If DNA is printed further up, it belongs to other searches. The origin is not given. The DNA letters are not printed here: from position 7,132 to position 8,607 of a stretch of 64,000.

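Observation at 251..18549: Accessory island with five DegT-family aminotransferases, an AtzE/AtzG-like amidase pair, an LmbE deacetylase, HyuAB, a cyclic amidohydrolase and an ATPase-less ABC importer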

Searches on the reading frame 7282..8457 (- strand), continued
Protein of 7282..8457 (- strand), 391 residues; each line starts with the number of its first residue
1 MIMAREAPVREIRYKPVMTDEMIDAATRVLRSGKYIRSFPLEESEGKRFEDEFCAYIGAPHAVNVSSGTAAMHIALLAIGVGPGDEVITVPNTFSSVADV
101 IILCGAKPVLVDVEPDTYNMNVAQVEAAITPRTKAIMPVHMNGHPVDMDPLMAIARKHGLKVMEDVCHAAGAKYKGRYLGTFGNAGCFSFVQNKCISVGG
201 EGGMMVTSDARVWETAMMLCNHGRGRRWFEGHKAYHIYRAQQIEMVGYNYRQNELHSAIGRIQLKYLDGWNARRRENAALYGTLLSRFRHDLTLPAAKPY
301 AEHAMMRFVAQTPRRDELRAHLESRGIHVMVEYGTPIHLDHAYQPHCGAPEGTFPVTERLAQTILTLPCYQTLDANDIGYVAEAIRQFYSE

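Call 59: search_solved_structures(query=L088:10001-10900:+, max_evalue=1e-10)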
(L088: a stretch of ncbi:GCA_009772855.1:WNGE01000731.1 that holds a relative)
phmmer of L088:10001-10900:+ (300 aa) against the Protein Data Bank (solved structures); distinct sequences matched with E-value up to 1e-10: 32.
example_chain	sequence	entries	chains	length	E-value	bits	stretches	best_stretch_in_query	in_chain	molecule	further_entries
5h8i_A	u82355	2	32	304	5.7e-45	156.9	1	34-286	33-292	N-carbamoylputrescine amidohydrolase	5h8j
5h8k_A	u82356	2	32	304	1.4e-43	152.3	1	34-286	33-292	N-carbamoylputrescine amidohydrolase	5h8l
2vhh_A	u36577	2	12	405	1.2e-40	142.7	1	5-272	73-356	CG3027-PA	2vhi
8pt4_A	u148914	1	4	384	4.4e-35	124.4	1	7-273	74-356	Beta-ureidopropionase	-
6ftq_A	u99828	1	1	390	5.1e-35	124.2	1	7-273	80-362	Beta-ureidopropionase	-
6mg6_A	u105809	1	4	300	4e-34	121.3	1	44-272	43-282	Carbon-nitrogen hydrolase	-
1j31_A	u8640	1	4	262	2.7e-26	95.6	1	32-266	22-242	Hypothetical protein PH0642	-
1fo6_A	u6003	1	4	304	5.7e-26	94.5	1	29-270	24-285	N-CARBAMoYL-D-AMINO-ACID AMIDOHYDROLASE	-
2ggk_A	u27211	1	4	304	5.7e-26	94.5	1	29-270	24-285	N-carbamoyl-D-amino acid amidohydrolase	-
1erz_A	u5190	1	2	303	1e-25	93.7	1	32-270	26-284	N-CARBAMYL-D-AMINO ACID AMIDOHYDROLASE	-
2w1v_A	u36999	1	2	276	1.4e-25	93.2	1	22-268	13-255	NITRILASE HOMOLOG 2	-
2ggl_A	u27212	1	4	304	1.6e-25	93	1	29-270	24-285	N-carbamoyl-D-amino acid amidohydrolase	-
7ovg_A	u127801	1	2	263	4.8e-25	91.5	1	31-266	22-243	CN hydrolase domain-containing protein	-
6ypa_A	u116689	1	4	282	6e-25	91.1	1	31-266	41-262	CN hydrolase domain-containing protein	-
6lei_A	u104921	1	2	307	6.4e-25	91.1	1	29-292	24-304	N-carbamoyl-D-amino-acid hydrolase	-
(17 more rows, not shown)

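Call 60: find_encoding_contigs(protein=P0067, flank=8000, max_places=1)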
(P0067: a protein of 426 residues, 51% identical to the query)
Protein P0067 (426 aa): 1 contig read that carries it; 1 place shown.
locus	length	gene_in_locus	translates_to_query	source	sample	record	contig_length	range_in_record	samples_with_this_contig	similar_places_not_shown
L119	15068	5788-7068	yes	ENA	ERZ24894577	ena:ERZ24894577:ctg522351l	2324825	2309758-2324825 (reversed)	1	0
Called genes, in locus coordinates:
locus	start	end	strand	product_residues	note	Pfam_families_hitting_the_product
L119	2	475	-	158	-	?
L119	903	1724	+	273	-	PF00795:CN_hydrolase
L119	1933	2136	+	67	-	PF00496:SBP_bac_5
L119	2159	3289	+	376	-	PF00496:SBP_bac_5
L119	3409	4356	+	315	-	PF19300:BPD_transp_1_N, PF00528:BPD_transp_1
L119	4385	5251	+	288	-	PF12911:OppC_N, PF00528:BPD_transp_1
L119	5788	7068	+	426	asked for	PF00155:Aminotran_1_2, PF01041:DegT_DnrJ_EryC1, PF00266:Aminotran_5 (weak)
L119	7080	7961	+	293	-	PF00561:Abhydrolase_1, PF12697:Abhydrolase_6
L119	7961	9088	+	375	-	PF01041:DegT_DnrJ_EryC1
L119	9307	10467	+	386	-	PF01041:DegT_DnrJ_EryC1, PF00155:Aminotran_1_2 (weak), PF01053:Cys_Met_Meta_PP (faint)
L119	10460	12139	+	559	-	-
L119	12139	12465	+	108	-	-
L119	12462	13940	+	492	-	PF01546:Peptidase_M20 (weak), PF07687:M20_dimer (weak)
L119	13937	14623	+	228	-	PF00857:Isochorismatase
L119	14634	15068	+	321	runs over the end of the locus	PF02126:PTE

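Call 61: find_encoding_contigs(protein=P0068, flank=8000, max_places=1)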
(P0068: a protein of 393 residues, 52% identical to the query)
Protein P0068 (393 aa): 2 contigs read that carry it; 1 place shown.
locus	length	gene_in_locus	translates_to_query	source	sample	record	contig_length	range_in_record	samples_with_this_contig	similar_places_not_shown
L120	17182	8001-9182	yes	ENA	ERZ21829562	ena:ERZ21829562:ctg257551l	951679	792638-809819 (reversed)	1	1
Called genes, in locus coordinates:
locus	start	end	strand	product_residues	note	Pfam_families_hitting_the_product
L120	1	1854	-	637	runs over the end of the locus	PF05378:Hydant_A_N, PF01968:Hydantoinase_A, PF19278:Hydant_A_C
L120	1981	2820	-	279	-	PF00795:CN_hydrolase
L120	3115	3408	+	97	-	PF01041:DegT_DnrJ_EryC1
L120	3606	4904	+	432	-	PF00155:Aminotran_1_2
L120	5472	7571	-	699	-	PF00930:DPPIV_N (faint), PF07676:PD40 (weak), PF26549:Tricorn_N, PF20434:BD-FAE (faint), PF00326:Peptidase_S9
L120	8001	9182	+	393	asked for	PF00155:Aminotran_1_2, PF01041:DegT_DnrJ_EryC1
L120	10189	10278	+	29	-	-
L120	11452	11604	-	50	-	-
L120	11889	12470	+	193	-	-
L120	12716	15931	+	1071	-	PF13088:BNR_2 (faint), PF14870:PSII_BNR (faint), PF02012:BNR (faint), PF15902:Sortilin-Vps10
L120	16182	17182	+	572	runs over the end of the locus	-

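Call 66: search_solved_structures(query=window:7282-8451:-, max_evalue=1e-57, show_alignments=5)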
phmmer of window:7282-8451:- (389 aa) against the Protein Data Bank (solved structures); distinct sequences matched with E-value up to 1e-57: 7.
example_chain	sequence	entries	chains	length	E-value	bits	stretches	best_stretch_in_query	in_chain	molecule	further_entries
7b0d_A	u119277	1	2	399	3.8e-80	273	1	17-386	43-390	Glutamine--scyllo-inositol transaminase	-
2oga_A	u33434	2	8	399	6.5e-70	239.3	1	22-386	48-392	Transaminase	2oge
3frk_A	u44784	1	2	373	8.8e-69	235.6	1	33-385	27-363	QdtB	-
1mdo_A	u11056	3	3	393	1.2e-58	202.2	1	13-386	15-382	ArnB aminotransferase | UDP-4-amino-4-deoxy-L-arabinose--oxoglutarate aminotransferase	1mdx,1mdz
3bn1_A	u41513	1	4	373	1.8e-58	201.6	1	46-385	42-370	Perosamine synthetase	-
3dr7_A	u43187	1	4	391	2.1e-58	201.4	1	46-385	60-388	Putative perosamine synthetase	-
4oca_A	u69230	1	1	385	5.9e-58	199.9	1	13-386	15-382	UDP-4-amino-4-deoxy-L-arabinose--oxoglutarate aminotransferase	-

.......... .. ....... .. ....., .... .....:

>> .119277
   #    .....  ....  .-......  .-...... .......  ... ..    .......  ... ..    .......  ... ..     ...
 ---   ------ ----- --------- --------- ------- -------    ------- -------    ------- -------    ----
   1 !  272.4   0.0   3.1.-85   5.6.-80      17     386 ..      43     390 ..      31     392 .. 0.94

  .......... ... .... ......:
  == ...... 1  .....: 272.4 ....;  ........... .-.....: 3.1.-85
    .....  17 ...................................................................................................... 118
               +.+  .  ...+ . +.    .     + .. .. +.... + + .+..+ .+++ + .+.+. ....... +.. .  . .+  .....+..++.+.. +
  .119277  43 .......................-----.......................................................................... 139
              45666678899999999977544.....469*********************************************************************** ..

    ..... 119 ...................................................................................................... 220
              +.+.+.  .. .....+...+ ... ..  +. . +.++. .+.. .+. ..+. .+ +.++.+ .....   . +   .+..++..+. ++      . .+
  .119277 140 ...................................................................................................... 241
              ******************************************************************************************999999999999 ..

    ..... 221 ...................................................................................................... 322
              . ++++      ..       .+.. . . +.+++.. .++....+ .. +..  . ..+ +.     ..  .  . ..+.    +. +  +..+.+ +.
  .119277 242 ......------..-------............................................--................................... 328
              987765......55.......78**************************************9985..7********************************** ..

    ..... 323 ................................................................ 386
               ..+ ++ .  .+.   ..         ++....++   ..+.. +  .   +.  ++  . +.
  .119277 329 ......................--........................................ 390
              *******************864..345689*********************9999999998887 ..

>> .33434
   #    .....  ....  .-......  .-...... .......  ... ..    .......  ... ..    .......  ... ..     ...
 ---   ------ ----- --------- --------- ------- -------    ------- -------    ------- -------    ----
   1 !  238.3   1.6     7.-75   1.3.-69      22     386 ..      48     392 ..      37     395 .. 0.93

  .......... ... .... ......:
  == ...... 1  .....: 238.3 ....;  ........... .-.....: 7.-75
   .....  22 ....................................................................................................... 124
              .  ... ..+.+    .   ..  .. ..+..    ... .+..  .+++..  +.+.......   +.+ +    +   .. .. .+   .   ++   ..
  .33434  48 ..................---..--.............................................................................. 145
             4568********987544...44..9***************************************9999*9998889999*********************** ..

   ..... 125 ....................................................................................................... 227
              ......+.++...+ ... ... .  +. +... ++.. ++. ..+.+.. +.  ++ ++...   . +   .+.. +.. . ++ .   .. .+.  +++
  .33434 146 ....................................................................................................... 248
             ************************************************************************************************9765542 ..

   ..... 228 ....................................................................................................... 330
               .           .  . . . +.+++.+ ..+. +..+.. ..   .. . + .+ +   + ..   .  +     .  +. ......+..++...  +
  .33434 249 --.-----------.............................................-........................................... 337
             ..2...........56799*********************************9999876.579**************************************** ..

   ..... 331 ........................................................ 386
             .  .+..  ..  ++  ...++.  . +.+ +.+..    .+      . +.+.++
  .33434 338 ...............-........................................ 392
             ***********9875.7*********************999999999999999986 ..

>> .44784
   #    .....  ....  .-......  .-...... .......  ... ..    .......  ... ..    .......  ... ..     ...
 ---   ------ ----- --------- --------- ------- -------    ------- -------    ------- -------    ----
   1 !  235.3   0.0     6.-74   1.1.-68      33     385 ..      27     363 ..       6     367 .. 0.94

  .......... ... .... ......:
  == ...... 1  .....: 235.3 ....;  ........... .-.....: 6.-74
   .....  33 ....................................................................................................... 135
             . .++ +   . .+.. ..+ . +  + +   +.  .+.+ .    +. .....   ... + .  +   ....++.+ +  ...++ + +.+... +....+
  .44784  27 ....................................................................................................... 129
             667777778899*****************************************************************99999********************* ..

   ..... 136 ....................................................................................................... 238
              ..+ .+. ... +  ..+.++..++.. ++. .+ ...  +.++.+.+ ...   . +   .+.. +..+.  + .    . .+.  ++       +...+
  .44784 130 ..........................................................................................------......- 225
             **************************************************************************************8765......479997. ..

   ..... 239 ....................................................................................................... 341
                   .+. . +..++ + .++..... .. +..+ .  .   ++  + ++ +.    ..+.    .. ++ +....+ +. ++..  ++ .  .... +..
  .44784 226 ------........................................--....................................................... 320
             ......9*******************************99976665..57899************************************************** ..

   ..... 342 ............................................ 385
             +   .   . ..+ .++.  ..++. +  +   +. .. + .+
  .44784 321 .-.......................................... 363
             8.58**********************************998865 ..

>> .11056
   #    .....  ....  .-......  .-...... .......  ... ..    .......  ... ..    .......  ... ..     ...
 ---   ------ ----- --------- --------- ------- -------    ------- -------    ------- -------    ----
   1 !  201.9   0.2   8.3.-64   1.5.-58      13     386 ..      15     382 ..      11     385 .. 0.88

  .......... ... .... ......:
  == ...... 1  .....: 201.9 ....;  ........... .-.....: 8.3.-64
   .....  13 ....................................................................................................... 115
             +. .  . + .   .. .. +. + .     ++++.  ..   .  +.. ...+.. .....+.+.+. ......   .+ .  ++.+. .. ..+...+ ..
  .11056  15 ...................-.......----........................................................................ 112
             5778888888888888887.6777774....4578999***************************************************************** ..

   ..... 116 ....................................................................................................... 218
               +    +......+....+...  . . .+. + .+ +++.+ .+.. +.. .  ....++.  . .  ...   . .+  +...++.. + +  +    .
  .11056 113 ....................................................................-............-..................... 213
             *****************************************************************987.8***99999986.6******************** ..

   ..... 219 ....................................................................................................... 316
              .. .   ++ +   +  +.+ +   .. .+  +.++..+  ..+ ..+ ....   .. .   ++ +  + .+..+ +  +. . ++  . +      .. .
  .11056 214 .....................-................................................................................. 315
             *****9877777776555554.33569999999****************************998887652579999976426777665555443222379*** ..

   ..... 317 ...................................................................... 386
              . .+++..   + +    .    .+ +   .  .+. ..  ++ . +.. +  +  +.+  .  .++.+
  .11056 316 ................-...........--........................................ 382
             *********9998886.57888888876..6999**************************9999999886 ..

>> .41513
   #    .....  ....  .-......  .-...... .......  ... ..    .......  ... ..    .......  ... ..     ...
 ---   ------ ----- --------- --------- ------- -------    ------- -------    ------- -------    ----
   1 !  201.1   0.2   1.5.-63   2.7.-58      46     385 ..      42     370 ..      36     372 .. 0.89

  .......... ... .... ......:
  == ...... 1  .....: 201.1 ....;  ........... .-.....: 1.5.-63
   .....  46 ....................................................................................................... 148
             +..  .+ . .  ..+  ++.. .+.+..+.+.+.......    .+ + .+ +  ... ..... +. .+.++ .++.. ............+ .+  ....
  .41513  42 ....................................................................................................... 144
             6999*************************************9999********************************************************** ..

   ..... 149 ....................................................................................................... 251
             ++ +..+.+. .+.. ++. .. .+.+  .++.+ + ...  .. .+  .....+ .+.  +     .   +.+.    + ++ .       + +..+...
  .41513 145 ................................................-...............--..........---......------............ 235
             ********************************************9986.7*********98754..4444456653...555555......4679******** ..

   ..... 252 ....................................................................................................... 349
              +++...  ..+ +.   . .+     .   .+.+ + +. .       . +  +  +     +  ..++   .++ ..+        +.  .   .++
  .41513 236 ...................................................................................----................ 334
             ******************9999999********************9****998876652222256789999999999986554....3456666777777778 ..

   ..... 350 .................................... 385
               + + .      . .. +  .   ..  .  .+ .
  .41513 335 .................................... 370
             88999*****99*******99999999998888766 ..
